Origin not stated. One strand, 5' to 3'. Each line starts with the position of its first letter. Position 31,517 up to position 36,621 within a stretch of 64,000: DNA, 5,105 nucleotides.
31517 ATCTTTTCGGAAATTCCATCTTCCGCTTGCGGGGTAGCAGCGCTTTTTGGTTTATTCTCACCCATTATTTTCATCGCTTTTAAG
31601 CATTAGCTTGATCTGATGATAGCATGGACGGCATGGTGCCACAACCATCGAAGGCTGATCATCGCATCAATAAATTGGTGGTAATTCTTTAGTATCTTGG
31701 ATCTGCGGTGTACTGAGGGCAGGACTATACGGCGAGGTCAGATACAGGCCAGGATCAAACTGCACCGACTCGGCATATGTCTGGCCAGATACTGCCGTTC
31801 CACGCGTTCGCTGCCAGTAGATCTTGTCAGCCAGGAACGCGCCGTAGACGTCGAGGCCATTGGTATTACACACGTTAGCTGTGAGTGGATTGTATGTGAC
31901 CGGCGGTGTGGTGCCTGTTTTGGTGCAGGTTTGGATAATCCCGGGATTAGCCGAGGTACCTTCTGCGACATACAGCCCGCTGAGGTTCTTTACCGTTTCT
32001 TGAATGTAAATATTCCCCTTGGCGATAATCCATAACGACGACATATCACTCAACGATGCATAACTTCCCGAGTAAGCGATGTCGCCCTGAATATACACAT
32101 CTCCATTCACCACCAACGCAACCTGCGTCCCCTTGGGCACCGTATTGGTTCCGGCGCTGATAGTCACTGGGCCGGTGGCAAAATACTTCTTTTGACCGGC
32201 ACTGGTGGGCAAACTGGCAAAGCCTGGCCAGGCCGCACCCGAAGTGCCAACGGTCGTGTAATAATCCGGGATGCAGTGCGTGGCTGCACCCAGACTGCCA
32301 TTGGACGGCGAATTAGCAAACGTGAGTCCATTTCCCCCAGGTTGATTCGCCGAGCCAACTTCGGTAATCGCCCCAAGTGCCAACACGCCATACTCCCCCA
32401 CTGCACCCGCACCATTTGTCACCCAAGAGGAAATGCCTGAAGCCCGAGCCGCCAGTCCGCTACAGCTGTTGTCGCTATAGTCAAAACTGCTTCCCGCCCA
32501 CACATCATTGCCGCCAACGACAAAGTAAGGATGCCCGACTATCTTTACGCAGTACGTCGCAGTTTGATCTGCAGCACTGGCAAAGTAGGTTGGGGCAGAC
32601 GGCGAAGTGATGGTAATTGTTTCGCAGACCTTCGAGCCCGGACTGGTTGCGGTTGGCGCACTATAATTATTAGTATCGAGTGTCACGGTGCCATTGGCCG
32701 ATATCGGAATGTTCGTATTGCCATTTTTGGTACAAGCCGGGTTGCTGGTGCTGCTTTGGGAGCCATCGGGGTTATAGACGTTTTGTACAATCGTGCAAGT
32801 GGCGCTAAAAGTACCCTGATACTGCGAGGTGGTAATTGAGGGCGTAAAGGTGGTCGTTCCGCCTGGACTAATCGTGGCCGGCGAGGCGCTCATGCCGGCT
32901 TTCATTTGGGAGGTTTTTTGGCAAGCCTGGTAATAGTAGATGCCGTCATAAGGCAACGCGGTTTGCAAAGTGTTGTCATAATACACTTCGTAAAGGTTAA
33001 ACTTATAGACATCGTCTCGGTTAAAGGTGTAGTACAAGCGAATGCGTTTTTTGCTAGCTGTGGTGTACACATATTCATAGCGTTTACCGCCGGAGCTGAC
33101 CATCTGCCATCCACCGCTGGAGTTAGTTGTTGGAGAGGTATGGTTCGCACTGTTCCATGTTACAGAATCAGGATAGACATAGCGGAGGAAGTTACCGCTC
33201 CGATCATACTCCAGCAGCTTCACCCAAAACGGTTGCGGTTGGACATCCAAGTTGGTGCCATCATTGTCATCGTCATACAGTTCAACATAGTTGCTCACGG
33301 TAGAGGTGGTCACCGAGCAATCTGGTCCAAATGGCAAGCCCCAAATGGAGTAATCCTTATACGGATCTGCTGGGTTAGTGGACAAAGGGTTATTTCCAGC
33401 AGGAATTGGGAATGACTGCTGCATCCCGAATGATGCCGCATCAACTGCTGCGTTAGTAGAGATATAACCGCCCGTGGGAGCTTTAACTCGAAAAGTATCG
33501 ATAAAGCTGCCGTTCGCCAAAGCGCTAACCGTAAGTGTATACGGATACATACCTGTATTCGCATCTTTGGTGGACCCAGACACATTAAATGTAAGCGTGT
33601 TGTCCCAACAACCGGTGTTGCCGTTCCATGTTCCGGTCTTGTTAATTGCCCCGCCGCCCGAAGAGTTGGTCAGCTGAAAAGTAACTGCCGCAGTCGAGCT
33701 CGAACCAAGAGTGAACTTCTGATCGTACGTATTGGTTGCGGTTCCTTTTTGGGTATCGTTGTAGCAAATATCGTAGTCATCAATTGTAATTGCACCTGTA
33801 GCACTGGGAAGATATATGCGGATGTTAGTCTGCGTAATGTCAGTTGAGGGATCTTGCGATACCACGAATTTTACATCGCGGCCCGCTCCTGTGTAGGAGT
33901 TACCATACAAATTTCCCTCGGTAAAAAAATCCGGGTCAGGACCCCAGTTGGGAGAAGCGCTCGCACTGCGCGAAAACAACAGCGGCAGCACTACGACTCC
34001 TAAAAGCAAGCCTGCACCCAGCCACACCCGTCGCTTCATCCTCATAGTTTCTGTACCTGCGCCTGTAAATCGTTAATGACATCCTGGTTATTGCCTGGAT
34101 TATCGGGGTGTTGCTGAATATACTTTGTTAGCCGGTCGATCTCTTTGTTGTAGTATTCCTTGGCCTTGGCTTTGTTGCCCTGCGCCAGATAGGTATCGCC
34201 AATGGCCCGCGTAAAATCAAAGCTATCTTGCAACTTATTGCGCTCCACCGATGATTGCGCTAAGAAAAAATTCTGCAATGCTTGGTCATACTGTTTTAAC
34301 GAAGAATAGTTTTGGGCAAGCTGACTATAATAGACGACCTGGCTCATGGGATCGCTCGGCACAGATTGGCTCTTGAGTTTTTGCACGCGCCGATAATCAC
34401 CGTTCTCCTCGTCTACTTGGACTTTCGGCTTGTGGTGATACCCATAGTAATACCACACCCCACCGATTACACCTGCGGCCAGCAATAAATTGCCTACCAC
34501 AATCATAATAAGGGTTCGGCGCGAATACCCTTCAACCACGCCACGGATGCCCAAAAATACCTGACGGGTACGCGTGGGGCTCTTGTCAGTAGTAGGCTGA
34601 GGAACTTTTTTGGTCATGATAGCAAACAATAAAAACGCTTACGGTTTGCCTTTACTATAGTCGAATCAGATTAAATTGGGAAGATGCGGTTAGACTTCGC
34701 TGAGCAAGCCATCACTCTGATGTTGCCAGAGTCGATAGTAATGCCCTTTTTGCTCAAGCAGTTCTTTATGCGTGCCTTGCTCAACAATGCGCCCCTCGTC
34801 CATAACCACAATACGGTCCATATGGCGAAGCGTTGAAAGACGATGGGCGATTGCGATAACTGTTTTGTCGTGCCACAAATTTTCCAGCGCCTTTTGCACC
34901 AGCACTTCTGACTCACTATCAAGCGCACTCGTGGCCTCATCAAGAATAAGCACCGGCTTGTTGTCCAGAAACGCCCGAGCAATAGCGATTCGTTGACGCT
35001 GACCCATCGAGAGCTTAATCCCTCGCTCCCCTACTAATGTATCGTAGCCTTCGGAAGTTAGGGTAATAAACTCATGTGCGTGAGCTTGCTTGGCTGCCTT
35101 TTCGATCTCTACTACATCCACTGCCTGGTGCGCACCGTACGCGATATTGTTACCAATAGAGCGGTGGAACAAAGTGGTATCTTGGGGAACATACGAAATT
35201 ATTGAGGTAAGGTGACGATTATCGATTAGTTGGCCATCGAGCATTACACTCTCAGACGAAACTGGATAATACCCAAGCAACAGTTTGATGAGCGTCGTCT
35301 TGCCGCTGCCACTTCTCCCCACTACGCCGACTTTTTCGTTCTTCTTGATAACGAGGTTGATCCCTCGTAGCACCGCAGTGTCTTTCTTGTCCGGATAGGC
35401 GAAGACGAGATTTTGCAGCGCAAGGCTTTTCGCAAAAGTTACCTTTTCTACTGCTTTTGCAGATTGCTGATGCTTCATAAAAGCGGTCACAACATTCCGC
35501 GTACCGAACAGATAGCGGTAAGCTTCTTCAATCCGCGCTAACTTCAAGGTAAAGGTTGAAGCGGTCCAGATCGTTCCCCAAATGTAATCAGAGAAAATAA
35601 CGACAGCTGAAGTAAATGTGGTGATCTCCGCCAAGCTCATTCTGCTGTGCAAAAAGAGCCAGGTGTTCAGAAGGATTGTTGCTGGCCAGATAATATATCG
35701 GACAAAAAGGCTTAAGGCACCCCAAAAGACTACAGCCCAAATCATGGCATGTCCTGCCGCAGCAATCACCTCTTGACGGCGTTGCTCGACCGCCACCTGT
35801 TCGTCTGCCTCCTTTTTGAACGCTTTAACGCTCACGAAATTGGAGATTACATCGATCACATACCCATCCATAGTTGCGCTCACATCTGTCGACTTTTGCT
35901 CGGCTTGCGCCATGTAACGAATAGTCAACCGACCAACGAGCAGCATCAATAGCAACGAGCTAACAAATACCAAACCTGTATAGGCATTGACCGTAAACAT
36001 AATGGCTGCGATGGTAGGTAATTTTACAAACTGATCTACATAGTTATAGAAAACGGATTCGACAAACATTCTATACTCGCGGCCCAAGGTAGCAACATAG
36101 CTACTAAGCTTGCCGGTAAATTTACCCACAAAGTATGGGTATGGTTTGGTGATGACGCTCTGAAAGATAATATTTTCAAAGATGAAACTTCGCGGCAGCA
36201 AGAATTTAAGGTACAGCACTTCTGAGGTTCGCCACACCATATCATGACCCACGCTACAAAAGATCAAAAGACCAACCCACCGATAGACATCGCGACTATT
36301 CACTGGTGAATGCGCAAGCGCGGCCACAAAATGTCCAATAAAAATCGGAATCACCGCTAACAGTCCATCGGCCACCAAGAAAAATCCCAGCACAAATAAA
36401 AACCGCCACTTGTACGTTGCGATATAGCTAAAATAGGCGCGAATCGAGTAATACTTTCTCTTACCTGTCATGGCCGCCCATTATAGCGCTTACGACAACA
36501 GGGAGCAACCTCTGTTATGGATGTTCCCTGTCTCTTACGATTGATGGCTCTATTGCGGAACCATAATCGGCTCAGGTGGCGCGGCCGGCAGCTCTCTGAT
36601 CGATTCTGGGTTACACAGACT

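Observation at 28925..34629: Tandem duplicated two-gene module (membrane anchor protein + large secreted protein) directly upstream of pilM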

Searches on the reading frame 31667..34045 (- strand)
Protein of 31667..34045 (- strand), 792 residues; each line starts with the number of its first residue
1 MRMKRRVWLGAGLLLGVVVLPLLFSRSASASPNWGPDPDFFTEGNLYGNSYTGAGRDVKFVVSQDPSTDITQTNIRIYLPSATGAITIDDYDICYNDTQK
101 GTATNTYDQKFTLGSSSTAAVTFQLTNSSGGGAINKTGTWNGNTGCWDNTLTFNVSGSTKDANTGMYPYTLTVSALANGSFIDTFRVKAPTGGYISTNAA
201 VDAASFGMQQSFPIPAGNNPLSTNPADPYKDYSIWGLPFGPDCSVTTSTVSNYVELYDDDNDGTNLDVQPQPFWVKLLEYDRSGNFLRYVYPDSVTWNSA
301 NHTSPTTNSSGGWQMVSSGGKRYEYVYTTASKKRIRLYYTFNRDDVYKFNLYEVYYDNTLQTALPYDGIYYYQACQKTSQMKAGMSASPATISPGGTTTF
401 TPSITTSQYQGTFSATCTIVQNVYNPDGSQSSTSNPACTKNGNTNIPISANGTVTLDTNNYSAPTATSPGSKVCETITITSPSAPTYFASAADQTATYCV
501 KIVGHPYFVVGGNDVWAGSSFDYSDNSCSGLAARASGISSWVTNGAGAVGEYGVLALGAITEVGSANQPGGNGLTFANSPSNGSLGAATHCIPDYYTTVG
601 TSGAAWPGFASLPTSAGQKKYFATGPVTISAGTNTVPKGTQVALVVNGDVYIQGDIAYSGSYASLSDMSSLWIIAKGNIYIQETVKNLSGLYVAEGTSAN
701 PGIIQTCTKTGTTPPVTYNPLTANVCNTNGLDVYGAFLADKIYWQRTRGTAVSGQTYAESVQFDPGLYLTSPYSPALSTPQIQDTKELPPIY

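Call 6: search_protein_families(library=pfam, proteins=[window:31667-34045:-], max_evalue=1)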
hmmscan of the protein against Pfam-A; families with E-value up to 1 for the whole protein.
window:31667-34045:- (792 aa): 1 family
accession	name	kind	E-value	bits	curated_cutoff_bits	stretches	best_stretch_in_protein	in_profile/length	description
PF10707.15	YrbL-PhoP_reg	-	0.35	11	31.5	1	315-362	8-55/185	PhoP regulatory network protein YrbL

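Call 7: search_protein_families(library=ncbifam, proteins=[window:31667-34045:-], max_evalue=1)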
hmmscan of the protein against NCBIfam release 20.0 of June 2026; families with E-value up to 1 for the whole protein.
window:31667-34045:- (792 aa): 1 family
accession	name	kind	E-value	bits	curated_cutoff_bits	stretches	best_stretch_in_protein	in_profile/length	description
TIGR04415.1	O_hepto_targRPT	repeat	0.059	13.4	30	1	303-323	2-22/38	strand-loop-strand repeat protein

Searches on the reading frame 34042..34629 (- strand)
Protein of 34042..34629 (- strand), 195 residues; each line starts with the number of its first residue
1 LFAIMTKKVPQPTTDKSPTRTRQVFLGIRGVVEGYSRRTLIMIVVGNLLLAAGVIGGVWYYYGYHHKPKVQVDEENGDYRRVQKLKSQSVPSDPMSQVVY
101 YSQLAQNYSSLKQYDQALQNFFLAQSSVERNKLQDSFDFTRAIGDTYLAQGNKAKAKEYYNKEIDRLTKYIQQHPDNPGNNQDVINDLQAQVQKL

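Call 6: search_protein_families(library=pfam, proteins=[window:34042-34629:-], max_evalue=1)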
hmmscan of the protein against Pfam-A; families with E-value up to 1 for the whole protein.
window:34042-34629:- (195 aa): 17 families
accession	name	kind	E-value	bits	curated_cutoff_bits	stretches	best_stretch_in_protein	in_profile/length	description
PF13181.12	TPR_8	-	7.9e-06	26.1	25.7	2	143-162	7-26/34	Tetratricopeptide repeat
PF13424.12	TPR_12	-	1.9e-05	25.2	30.1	2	141-167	49-75/77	Tetratricopeptide repeat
PF00515.34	TPR_1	-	2.6e-05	24.3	27.8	2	100-122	3-25/34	Tetratricopeptide repeat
PF07719.23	TPR_2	-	0.00024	21.4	27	2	142-162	6-26/34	Tetratricopeptide repeat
PF09976.15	TPR_21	-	0.0041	17.3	25.5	1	92-169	107-178/193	Tetratricopeptide repeat-like domain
PF13174.12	TPR_6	-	0.0048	17.9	26.3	1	143-162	6-25/33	Tetratricopeptide repeat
PF02996.22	Prefoldin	-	0.018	15.4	23.2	1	138-194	60-116/120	Prefoldin subunit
PF13374.12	TPR_10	-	0.019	15.5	27.5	0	100-119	4-23/42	Tetratricopeptide repeat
PF13432.12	TPR_16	-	0.035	15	32.7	1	110-165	9-59/65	Tetratricopeptide repeat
PF13428.12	TPR_14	-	0.043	15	23.5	0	140-162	4-26/44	Tetratricopeptide repeat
PF14559.12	TPR_19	-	0.067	14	25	0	142-160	30-48/68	Tetratricopeptide repeat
PF00481.26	PP2C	-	0.08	13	20.3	1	125-176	155-192/255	Protein phosphatase 2C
PF14703.12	PHM7_cyt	-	0.086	13.5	27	1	86-174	23-113/174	Cytosolic domain of 10TM putative phosphate transporter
PF07349.16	DUF1478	-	0.19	12.1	25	1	88-148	34-97/161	Protein of unknown function (DUF1478)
PF05808.16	Podoplanin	-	0.27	12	30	1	33-58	98-122/135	Podoplanin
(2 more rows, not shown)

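Call 7: search_protein_families(library=ncbifam, proteins=[window:34042-34629:-], max_evalue=1)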
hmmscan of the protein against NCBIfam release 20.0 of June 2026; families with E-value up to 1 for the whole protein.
window:34042-34629:- (195 aa): 5 families
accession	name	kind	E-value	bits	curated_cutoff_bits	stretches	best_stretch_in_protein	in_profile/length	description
NF047371.1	FlcA_CTERM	equivalog_domain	0.00086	17.9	300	1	97-174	473-544/646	periplasmic flagellar collar protein FlcA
TIGR02917.1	PEP_TPR_lipo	equivalog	0.0041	15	312.2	1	100-168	569-632/899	XrtA/PEP-CTERM system TPR-repeat protein PrsT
TIGR00293.1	TIGR00293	equivalog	0.0058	16.7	53.9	1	132-194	63-125/129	prefoldin subunit alpha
NF041006.2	cell_div_CdvC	equivalog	0.061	12.2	650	1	150-195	24-71/370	cell division protein CdvC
NF004285.1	PRK05696.1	equivalog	0.082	12.7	179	1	35-85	15-54/171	flagellar basal body-associated protein FliL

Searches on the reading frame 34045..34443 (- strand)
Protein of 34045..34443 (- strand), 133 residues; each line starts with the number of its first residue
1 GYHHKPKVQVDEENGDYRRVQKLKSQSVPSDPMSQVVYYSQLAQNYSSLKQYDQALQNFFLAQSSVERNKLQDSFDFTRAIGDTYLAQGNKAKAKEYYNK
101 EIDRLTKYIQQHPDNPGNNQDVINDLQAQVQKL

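Call 105: search_solved_structures(query=A5, max_evalue=1)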
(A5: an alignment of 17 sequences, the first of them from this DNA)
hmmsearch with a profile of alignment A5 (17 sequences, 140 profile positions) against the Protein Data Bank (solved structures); distinct sequences matched with E-value up to 1: 405 (the best 60 are shown).
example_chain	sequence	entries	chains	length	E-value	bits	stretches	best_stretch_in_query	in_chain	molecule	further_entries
9qhb_A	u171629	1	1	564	2e-105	352.1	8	52-119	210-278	Engineered tetratricopeptide repeat protein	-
8bu0_A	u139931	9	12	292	2.2e-57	196.4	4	52-123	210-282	Consensus tetratricopeptide repeat protein | Crystal structure of an 8-repeat consensus TPR superhelix with Zinc. | Monomer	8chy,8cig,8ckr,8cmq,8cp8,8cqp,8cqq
9qhc_A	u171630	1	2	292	6.2e-54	185.2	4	53-119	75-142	Engineered tetratricopeptide repeat protein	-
7yea_A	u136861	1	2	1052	7.7e-39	136.3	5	55-122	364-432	UDP-N-acetylglucosamine--peptide N-acetylglucosaminyltransferase 110 kDa subunit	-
7yeh_B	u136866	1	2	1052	1.6e-38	135.3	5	55-122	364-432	UDP-N-acetylglucosamine--peptide N-acetylglucosaminyltransferase 110 kDa subunit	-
7ntf_A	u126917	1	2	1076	2e-38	135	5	55-122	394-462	Isoform 1 of UDP-N-acetylglucosamine--peptide N-acetylglucosaminyltransferase 110 kDa subu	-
1w3b_A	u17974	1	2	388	3.2e-33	118.1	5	54-131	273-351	UDP-N-ACETYLGLUCOSAMINE--PEPTIDE N-ACETYLGLUCOSAMINYLTRANSFERASE 110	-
6eou_A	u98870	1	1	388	1.1e-32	116.3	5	54-131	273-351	UDP-N-acetylglucosamine--peptide N-acetylglucosaminyltransferase 110 kDa subunit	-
9gzg_A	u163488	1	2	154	7.7e-32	113.6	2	53-119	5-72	Engineered CTPR protein with glutamic acids for conductivity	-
7obi_A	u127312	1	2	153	1.3e-31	112.9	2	52-120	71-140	CTPR-rv4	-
8ch0_A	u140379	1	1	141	3.3e-29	105.1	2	53-119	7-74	Consensus tetratricopeptide repeat protein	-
2fo7_A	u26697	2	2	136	4e-29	104.8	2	52-116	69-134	SYNTHETIC CONSENSUS TPR PROTEIN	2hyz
7y4i_A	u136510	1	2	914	1.5e-27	99.7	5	55-125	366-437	Probable UDP-N-acetylglucosamine--peptide N-acetylglucosaminyltransferase SPINDLY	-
8dtf_A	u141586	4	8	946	1.8e-27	99.5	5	55-125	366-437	Probable UDP-N-acetylglucosamine--peptide N-acetylglucosaminyltransferase SPINDLY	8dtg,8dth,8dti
2wqh_A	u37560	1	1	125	1.3e-25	93.4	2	50-119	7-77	CTPR3Y3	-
1na3_A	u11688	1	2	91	1.1e-15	61.2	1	50-124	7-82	designed protein CTPR2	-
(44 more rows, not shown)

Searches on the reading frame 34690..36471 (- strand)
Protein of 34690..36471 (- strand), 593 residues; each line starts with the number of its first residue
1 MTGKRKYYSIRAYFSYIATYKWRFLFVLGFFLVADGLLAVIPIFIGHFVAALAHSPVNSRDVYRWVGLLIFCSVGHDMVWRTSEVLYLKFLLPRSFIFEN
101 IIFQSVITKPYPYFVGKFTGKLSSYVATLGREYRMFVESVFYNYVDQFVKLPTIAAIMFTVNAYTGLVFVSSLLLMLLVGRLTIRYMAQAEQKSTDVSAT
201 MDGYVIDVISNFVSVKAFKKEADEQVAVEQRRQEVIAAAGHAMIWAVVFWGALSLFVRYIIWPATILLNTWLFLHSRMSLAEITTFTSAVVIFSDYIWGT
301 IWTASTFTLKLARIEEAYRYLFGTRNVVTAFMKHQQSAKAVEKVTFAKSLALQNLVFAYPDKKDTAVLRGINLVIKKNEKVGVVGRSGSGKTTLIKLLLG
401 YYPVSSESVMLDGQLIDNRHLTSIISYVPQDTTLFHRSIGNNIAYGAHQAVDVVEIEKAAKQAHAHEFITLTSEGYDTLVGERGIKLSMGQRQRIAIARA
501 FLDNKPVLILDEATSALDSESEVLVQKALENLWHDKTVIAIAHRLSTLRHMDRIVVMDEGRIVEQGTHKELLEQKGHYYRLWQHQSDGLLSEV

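Call 9: search_protein_families(library=pfam, proteins=[window:34690-36471:-], max_evalue=0.01)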
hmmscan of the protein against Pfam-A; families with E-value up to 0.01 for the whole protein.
window:34690-36471:- (593 aa): 4 families
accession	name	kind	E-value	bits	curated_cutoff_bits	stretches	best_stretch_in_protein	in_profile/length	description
PF00005.33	ABC_tran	-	8.4e-29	101.4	25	1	368-515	1-137/137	ABC transporter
PF00664.28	ABC_membrane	-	1.7e-10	41.5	28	1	25-294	2-271/274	ABC transporter transmembrane region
PF02463.25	SMC_N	-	1.6e-05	24.8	40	1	383-557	29-211/220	RecF/RecN/SMC N terminal domain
PF13401.12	AAA_22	-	0.00085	20.1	27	1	383-532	10-104/130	AAA domain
